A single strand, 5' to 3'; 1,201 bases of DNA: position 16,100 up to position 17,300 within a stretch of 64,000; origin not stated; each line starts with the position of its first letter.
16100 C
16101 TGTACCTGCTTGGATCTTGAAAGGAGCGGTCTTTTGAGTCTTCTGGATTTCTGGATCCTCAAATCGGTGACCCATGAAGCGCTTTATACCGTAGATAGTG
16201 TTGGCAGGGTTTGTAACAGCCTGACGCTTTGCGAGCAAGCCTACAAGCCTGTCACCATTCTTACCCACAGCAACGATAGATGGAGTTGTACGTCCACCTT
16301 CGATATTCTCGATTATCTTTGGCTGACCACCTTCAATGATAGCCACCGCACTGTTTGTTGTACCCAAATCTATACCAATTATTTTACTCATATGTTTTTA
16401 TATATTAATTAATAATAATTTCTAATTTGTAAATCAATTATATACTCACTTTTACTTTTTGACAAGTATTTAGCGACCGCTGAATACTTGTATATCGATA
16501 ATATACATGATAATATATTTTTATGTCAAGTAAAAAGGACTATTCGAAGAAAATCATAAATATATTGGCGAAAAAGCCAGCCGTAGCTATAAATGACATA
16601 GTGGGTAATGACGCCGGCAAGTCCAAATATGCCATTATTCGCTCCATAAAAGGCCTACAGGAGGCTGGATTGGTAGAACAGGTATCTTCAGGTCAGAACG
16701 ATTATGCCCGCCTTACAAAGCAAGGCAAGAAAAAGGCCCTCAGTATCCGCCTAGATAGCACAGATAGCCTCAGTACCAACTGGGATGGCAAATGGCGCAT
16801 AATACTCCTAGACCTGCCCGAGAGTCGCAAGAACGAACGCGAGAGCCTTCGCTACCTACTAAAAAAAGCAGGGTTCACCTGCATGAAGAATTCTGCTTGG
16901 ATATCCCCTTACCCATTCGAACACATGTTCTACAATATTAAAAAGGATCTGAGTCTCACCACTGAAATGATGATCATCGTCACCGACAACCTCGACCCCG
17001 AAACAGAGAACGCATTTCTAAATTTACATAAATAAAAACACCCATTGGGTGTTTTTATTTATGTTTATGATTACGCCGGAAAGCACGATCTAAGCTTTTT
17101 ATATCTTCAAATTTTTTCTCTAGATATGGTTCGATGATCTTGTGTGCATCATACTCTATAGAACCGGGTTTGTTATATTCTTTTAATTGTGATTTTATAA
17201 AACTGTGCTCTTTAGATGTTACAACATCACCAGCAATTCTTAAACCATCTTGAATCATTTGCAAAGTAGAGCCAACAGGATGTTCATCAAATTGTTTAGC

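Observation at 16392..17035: Candidate non-HrcA heat-shock regulator: wHTH + Cas2-like protein divergent from dnaK across a promoter-embedded palindrome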

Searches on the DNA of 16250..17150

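Call 81: search_rna_families(source=window, start=16250, end=17150, threshold=evalue, max_evalue=1)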
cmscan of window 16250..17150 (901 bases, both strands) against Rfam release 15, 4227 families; matches with E-value up to 1: 3.
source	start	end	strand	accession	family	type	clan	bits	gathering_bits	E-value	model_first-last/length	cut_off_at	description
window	17021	17061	+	RF01490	rli51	Cis-reg;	-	21.8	48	0.41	1-121/121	no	Listeria snRNA rli51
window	17026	17122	+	RF01485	rli61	Cis-reg;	-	19.4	50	0.96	1-106/106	no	Listeria sRNA rli61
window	17001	17062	+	RF02377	SurA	Gene; sRNA;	-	15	100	0.17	1-279/279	no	SurA sRNA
